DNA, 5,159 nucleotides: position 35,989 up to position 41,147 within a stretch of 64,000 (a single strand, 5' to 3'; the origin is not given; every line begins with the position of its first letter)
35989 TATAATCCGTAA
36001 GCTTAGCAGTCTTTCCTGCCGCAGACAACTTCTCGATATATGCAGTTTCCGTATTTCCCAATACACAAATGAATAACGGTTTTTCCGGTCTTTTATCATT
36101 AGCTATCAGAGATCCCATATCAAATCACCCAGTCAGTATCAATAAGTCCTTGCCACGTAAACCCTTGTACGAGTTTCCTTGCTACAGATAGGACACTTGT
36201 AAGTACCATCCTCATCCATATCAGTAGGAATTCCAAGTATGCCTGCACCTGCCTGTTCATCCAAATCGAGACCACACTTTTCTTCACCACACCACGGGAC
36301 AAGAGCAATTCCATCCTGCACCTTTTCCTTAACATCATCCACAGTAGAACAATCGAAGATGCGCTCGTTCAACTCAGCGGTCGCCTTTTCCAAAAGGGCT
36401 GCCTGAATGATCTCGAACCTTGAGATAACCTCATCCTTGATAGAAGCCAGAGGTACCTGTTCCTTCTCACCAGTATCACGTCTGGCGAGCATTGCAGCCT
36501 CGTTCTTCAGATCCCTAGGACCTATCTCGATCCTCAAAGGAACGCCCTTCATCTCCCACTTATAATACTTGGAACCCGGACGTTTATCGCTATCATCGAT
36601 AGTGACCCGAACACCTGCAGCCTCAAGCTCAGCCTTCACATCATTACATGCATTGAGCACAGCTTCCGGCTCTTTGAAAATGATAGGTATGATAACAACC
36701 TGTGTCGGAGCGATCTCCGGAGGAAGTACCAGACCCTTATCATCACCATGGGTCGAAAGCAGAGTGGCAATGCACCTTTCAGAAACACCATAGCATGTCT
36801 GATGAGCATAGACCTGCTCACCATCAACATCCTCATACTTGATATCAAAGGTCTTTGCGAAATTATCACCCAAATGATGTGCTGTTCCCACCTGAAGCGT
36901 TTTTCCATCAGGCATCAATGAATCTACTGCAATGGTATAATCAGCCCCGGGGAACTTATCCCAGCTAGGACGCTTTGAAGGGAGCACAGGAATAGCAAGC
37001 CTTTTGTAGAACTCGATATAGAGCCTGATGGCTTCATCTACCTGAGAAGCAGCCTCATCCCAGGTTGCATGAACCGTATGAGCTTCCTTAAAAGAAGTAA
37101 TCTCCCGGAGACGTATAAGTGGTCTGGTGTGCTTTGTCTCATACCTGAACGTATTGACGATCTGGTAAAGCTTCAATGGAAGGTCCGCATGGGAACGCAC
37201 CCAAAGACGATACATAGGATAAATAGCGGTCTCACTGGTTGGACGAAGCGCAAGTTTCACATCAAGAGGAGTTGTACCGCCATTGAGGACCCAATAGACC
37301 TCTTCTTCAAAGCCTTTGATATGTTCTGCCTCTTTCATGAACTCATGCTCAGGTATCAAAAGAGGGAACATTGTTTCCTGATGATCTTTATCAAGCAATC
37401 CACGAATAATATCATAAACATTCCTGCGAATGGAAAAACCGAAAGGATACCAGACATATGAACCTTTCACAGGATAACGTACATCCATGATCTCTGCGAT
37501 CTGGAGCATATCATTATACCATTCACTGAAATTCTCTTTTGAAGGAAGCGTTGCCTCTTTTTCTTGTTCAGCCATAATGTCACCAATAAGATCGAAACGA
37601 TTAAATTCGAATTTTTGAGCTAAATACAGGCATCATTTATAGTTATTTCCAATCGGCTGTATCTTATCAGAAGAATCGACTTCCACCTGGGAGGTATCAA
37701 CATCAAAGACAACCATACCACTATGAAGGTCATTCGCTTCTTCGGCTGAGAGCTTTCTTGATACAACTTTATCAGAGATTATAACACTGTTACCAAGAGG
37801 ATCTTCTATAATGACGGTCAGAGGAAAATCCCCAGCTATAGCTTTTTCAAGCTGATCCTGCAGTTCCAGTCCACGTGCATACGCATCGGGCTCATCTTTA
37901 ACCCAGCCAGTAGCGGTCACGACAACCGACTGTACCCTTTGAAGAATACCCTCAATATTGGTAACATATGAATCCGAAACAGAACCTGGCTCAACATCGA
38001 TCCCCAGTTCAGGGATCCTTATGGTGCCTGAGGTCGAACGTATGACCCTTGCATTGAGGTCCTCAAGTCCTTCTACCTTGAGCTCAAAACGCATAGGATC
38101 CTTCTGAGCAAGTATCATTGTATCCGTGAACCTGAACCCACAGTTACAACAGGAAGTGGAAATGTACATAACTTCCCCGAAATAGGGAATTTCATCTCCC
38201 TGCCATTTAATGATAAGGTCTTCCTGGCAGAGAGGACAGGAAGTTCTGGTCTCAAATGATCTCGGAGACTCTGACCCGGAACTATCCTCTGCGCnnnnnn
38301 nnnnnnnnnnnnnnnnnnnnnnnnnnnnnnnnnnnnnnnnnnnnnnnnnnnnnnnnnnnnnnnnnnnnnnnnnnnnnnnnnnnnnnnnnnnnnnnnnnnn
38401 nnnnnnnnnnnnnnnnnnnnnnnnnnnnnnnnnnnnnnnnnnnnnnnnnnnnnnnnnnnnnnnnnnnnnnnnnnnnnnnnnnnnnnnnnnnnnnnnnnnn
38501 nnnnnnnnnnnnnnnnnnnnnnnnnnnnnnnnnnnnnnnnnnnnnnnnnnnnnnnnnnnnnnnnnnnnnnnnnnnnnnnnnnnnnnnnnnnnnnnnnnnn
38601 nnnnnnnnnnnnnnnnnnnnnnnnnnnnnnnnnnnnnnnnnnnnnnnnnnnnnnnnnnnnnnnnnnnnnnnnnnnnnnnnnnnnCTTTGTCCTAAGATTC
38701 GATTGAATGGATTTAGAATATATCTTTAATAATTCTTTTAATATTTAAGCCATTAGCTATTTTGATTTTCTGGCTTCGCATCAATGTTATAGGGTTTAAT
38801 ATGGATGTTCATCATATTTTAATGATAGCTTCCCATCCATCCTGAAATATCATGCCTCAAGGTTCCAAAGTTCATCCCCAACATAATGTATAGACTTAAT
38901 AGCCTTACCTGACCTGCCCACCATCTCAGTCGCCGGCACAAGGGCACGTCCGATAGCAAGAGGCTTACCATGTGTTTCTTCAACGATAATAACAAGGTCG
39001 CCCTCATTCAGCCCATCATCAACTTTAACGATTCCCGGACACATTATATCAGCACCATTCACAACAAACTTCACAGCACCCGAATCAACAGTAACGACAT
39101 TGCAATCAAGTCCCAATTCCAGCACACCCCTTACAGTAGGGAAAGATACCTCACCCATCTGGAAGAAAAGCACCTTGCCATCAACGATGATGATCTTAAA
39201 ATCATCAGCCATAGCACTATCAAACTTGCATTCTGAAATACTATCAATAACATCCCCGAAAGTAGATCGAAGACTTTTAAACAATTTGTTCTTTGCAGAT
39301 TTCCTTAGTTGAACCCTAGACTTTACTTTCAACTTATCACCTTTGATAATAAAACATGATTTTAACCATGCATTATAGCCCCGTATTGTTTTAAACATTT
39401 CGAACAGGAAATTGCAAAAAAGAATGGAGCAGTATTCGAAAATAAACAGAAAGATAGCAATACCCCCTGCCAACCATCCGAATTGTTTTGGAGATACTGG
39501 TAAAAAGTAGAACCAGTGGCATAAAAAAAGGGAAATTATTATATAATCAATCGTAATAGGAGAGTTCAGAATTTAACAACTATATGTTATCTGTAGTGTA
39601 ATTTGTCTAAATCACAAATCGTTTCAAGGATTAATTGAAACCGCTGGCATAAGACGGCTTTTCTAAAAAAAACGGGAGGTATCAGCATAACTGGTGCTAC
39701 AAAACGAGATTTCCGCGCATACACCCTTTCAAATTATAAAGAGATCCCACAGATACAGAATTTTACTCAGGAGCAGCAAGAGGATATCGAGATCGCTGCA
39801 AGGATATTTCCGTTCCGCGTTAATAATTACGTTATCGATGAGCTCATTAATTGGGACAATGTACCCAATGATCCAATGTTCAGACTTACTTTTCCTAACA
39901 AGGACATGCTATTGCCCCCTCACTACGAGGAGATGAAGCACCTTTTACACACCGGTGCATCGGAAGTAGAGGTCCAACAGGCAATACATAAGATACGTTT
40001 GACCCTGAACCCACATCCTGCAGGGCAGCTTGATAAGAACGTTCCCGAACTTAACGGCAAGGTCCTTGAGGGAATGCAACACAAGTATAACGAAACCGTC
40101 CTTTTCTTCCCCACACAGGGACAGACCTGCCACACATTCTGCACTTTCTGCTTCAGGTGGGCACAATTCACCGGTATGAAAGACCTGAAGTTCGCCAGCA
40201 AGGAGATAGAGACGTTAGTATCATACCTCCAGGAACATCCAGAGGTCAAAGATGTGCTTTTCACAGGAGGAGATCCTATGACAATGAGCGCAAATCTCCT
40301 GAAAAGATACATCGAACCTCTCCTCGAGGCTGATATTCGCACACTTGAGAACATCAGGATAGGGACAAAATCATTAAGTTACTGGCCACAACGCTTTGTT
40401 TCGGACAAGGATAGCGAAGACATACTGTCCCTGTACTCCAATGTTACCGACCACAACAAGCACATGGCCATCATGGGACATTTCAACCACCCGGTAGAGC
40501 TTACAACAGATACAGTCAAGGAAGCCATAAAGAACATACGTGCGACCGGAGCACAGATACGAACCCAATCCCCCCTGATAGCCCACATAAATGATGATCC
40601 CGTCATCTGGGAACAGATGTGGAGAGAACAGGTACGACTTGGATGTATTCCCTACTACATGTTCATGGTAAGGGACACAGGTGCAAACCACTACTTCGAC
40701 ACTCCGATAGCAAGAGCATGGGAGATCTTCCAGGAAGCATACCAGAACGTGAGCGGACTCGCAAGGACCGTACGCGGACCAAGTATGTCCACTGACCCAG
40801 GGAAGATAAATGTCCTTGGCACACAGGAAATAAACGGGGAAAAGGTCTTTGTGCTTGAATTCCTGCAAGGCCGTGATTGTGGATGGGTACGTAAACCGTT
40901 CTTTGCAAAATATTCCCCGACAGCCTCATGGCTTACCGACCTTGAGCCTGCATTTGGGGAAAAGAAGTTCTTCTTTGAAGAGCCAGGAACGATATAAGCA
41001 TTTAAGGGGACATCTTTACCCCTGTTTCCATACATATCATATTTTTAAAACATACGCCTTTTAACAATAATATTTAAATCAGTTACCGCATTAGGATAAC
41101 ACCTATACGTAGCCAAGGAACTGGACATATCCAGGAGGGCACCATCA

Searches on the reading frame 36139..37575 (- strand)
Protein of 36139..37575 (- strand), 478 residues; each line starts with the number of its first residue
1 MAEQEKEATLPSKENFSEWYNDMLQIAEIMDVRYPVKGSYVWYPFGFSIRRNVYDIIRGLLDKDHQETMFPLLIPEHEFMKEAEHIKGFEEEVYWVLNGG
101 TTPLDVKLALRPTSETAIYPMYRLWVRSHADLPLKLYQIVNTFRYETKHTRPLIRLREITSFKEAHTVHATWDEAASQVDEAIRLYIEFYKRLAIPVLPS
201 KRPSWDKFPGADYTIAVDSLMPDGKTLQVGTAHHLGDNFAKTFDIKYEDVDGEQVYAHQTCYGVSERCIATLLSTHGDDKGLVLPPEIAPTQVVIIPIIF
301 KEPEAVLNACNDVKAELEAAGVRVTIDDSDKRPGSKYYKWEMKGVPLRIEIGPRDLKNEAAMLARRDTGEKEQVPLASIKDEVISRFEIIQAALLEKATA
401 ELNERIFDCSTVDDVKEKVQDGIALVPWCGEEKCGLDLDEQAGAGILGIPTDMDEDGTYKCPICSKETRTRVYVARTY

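Call 60: search_protein_families(library=pfam, proteins=[window:36139-37575:-])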
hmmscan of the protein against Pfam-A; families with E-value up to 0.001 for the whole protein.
window:36139-37575:- (478 aa): 3 families
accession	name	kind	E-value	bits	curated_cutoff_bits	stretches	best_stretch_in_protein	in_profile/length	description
PF00587.30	tRNA-synt_2b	-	6.4e-31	108.2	29.3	1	105-275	8-178/179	tRNA synthetase class II core domain (G, H, P, S and T)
PF03129.25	HGTP_anticodon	-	4.9e-23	81.5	21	1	292-384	1-92/94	Anticodon binding domain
PF09180.16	ProRS-C_1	-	6.6e-17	61.9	31.5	1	413-478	2-71/71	Prolyl-tRNA synthetase, C-terminal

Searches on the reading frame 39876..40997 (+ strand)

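Call 60: search_protein_families(library=pfam, proteins=[window:39876-40997:+])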
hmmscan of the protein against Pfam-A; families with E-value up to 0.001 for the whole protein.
window:39876-40997:+ (373 aa): 1 family
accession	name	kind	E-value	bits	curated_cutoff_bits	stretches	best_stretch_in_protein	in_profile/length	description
PF04055.27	Radical_SAM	-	9.1e-06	26.4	29.5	1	83-195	5-114/166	Radical SAM superfamily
